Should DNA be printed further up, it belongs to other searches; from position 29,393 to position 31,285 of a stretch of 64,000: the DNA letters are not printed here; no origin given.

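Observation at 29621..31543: Two tandem genes share a paralogous signal-peptide plus two-helix anchor module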

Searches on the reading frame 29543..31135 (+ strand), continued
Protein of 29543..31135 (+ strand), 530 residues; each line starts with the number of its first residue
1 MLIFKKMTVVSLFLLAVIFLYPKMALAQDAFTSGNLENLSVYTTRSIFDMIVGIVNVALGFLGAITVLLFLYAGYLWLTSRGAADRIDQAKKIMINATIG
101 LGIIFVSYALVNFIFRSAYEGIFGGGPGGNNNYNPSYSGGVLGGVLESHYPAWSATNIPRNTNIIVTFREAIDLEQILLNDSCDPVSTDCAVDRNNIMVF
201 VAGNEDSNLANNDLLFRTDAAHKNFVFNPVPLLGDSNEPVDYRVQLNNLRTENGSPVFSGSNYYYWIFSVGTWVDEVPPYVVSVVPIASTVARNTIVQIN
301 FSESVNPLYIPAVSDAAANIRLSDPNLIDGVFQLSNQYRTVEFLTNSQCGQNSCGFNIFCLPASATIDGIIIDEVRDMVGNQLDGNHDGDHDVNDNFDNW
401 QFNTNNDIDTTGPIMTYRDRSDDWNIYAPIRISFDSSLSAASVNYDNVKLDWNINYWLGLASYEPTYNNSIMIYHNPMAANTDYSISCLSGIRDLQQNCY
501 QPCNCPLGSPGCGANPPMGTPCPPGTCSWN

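Call 66: fold_search(model_id=the predicted structure, library=pdb)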
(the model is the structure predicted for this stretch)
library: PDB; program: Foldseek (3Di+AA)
matches with E <= 10: 863; with E <= 0.001: 85
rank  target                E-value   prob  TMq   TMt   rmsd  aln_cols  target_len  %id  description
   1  5uwv_C                8.0e-08  1.00  0.15  0.23  20.8       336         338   12  Crystal structure of Mycobacterium abscessus L,D-transpeptidase 2 (released 2017-08-16)
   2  5uwv_B                9.0e-08  1.00  0.16  0.24  20.9       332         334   13  Crystal structure of Mycobacterium abscessus L,D-transpeptidase 2 (released 2017-08-16)
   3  4uic                  1.2e-07  1.00  0.17  0.14  27.1       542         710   11  Crystal structure of the S-layer protein rSbsC(31-844) (released 2016-04-13)
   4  5du7_A                1.4e-07  1.00  0.17  0.24  21.5       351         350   11  Crystal structure of ldtMt2 at 1.79 Angstrom resolution (released 2016-09-28)
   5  4qr7                  1.4e-07  1.00  0.15  0.22  21.8       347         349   11  Structure and specificity of L-D-Transpeptidase from Mycobacterium tuberculosis and antibiotic resistance: Calcium bindi (released 2015-07-29)
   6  5uwv_E                2.1e-07  1.00  0.16  0.24  17.9       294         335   11  Crystal structure of Mycobacterium abscessus L,D-transpeptidase 2 (released 2017-08-16)
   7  8pxy_A                2.2e-07  1.00  0.16  0.24  19.7       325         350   12  Crystal structure of the transpeptidase LdtMt2 C354S mutant from Mycobacterium tuberculosis in complex with natural su (released 2024-08-07)
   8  6d5a                  2.4e-07  1.00  0.14  0.21  23.3       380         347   12  Crystal structure of L,D-transpeptidase 5 from Mycobacterium tuberculosis in apo form (released 2019-02-27)
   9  5du7_C                2.9e-07  1.00  0.16  0.24  20.0       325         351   12  Crystal structure of ldtMt2 at 1.79 Angstrom resolution (released 2016-09-28)
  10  5uwv_D                3.0e-07  1.00  0.15  0.23  19.3       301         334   11  Crystal structure of Mycobacterium abscessus L,D-transpeptidase 2 (released 2017-08-16)
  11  3vyn_A                3.0e-07  1.00  0.16  0.23  22.0       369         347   10  Crystal structure of Mycobacterium tuberculosis L,D-transpeptidase LdtMt2 N55 truncation mutant (resideus 55-408) (released 2013-06-19)
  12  4qrb                  3.2e-07  1.00  0.16  0.25  20.2       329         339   12  Structure and specificity of L-D-Transpeptidase from Mycobacterium tuberculosis and antibiotic resistance: Calcium bindi (released 2015-12-23)
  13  8a1m_A                3.8e-07  1.00  0.17  0.24  21.2       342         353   11  Crystal structure of the transpeptidase LdtMt2 from Mycobacterium tuberculosis in complex with maleimide analogue 4 (released 2023-06-14)
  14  8aho_B                4.2e-07  1.00  0.15  0.22  18.6       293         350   12  Crystal structure of the transpeptidase LdtMt2 from Mycobacterium tuberculosis in complex with cyanamide analogue 31 (released 2023-08-02)
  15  8aho_A                4.7e-07  1.00  0.16  0.24  20.9       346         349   11  Crystal structure of the transpeptidase LdtMt2 from Mycobacterium tuberculosis in complex with cyanamide analogue 31 (released 2023-08-02)
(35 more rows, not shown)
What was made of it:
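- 29978..31027 (+): ORF A three Ig-like beta-sandwich domains (res ~146-272, 273-405, 406-495). Foldseek matches tandem Ig-like domains of LdtMt2, S-layer protein SbsC and cadherins, E~1e-7 (call 66).
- Foldseek hits include the S-layer protein SbsC (call 66).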

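Call 78: find_encoding_contigs(protein=P0122, flank=3000, max_places=1)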
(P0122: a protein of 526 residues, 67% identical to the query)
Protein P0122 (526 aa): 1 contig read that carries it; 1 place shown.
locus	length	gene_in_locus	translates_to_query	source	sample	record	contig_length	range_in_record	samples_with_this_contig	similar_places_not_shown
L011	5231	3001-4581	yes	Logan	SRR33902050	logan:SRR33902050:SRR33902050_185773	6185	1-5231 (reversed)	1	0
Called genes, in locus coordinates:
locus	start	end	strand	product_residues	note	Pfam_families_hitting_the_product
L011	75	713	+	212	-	PF10502:Peptidase_S26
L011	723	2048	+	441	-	PF13393:tRNA-synt_His, PF00587:tRNA-synt_2b, PF03129:HGTP_anticodon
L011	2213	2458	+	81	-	PF01165:Ribosomal_S21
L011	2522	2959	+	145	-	PF09424:YqeY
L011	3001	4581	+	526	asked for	PF18895:T4SS_pilin (weak), PF13205:Big_5 (faint)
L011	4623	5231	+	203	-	?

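Call 79: find_encoding_contigs(protein=P0126, flank=10000, max_places=1)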
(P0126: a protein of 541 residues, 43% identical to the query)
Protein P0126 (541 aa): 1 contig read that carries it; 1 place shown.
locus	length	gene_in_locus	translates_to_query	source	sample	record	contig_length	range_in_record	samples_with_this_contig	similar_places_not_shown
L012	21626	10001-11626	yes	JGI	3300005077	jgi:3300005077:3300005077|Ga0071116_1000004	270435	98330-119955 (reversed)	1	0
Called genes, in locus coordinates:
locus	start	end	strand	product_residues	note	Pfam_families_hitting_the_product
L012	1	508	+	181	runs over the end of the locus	PF02357:NusG, PF00467:KOW (weak)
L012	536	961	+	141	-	PF03946:Ribosomal_L11_N, PF00298:Ribosomal_L11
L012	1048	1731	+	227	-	PF00687:Ribosomal_L1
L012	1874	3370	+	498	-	PF02789:Peptidase_M17_N, PF00883:Peptidase_M17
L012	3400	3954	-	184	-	PF01195:Pept_tRNA_hydro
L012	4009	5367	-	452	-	PF00009:GTP_EFTU, PF01926:MMR_HSR1, PF02421:FeoB_N, PF00009:GTP_EFTU, PF01926:MMR_HSR1, PF02421:FeoB_N, PF04548:AIG1, PF14714:KH_dom-like, +6 more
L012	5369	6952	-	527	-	PF03816:LytR_cpsA_psr, PF13399:LytR_C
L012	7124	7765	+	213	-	PF10502:Peptidase_S26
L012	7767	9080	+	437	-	PF13393:tRNA-synt_His, PF00587:tRNA-synt_2b, PF03129:HGTP_anticodon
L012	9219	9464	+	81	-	PF01165:Ribosomal_S21 (weak)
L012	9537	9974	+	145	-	PF09424:YqeY, PF02637:GatB_Yqey (weak)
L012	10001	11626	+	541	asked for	PF04956:TrbC (weak), PF18895:T4SS_pilin, PF13205:Big_5 (faint)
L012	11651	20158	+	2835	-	PF18895:T4SS_pilin (faint), PF01833:TIG (faint), PF00092:VWA (faint), PF13519:VWA_2 (weak)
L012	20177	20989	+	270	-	-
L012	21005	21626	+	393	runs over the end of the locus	PF18884:TSP3_bac (weak)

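Call 80: find_encoding_contigs(protein=P0150, flank=10000, max_places=1)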
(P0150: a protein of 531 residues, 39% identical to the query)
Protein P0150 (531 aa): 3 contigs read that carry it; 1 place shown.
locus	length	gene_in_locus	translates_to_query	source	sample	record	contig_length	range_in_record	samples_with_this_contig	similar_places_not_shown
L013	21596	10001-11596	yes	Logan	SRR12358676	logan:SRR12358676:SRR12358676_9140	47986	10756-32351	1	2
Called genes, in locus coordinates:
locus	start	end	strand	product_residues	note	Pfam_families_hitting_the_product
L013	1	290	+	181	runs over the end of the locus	PF02357:NusG, PF00467:KOW (weak)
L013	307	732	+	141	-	PF03946:Ribosomal_L11_N, PF00298:Ribosomal_L11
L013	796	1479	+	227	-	PF00687:Ribosomal_L1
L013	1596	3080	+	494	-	PF02789:Peptidase_M17_N, PF00883:Peptidase_M17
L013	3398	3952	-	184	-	PF01195:Pept_tRNA_hydro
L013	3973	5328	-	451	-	PF00009:GTP_EFTU, PF01926:MMR_HSR1, PF02421:FeoB_N, PF04548:AIG1, PF01926:MMR_HSR1, PF02421:FeoB_N, PF00009:GTP_EFTU, PF14714:KH_dom-like, +9 more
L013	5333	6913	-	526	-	PF03816:LytR_cpsA_psr, PF13399:LytR_C (weak)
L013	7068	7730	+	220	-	PF10502:Peptidase_S26, PF00717:Peptidase_S24 (weak)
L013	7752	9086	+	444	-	PF13393:tRNA-synt_His, PF00587:tRNA-synt_2b, PF03129:HGTP_anticodon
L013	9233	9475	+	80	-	PF01165:Ribosomal_S21 (weak)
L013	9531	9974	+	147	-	PF09424:YqeY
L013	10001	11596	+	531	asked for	PF04956:TrbC (weak), PF18895:T4SS_pilin (weak), PF13205:Big_5 (weak)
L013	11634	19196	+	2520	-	PF01833:TIG (weak), PF00041:fn3 (faint), PF13205:Big_5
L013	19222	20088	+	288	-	PF18884:TSP3_bac (faint)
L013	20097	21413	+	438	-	-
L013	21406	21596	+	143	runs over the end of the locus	PF02130:YbeY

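Call 93: list_cluster_members(proteins=[P0189, P0212, P0150, P0169, P0127, P0130, P0166, P0204, P0178, P0121])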
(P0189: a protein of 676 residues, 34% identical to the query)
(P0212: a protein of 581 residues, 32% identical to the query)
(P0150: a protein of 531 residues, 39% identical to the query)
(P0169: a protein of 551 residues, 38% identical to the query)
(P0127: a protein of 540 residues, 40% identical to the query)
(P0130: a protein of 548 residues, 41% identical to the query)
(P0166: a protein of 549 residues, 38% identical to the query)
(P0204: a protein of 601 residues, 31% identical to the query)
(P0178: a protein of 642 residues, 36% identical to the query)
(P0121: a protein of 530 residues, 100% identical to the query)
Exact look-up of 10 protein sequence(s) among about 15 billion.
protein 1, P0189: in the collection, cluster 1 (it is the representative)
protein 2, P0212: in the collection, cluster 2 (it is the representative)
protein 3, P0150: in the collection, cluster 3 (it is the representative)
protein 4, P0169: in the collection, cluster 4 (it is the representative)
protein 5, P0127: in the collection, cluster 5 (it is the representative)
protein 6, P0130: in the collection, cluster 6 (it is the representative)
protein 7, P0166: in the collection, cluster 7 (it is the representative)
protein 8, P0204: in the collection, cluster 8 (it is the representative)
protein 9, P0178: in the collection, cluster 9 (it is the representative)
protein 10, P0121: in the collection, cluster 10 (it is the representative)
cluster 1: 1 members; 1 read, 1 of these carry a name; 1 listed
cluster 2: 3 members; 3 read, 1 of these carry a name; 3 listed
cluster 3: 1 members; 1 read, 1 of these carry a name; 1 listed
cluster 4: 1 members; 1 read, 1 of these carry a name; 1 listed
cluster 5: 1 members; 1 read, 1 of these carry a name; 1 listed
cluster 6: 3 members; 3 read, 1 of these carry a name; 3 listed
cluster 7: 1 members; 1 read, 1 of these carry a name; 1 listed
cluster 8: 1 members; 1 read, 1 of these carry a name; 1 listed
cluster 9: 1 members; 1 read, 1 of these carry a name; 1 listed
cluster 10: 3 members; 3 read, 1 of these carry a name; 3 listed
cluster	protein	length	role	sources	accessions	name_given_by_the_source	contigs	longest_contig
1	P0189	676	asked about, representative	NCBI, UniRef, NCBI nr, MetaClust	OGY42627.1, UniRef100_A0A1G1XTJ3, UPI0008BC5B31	MAG: hypothetical protein A2Y82_02990 [Candidatus Buchananbacteria bacterium RBG_13_36_9] | SbsA Ig-like domain-containing protein n=1 Tax=Candidatus Buchananbacteria bacterium ... | status=active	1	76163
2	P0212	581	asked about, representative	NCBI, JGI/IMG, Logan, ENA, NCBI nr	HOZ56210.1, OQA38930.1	MAG: hypothetical protein BWY51_00623 [Parcubacteria group bacterium ADurb.Bin316]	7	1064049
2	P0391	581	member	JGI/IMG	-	-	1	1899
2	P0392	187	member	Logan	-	-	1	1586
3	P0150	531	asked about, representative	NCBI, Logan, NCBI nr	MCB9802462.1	Ig-like domain-containing protein [Candidatus Nomurabacteria bacterium]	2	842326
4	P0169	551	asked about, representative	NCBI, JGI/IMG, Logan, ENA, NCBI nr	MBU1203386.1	Ig-like domain-containing protein [Patescibacteria group bacterium]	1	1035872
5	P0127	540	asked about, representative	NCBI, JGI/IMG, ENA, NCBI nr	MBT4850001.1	hypothetical protein HON36_04070 [Candidatus Parcubacteria bacterium] | hypothetical protein | hypothetical protein [Candidatus Parcubacteria bacterium]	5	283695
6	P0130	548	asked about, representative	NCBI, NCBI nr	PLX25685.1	hypothetical protein C0580_01760 [Candidatus Parcubacteria bacterium] | MAG: hypothetical protein C0580_01760 [Candidatus Parcubacteria bacterium]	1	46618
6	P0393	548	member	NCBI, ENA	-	-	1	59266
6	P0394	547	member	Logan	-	-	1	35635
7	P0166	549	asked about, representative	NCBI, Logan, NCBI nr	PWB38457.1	MAG: hypothetical protein C3F02_03830 [Parcubacteria group bacterium]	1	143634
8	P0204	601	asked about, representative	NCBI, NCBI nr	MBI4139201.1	Ig-like domain-containing protein [Candidatus Uhrbacteria bacterium]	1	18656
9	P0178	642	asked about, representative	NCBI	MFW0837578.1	MAG: Ig-like domain-containing protein [Candidatus Komeilibacteria bacterium]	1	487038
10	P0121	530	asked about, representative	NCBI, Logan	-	-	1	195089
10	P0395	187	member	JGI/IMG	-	hypothetical protein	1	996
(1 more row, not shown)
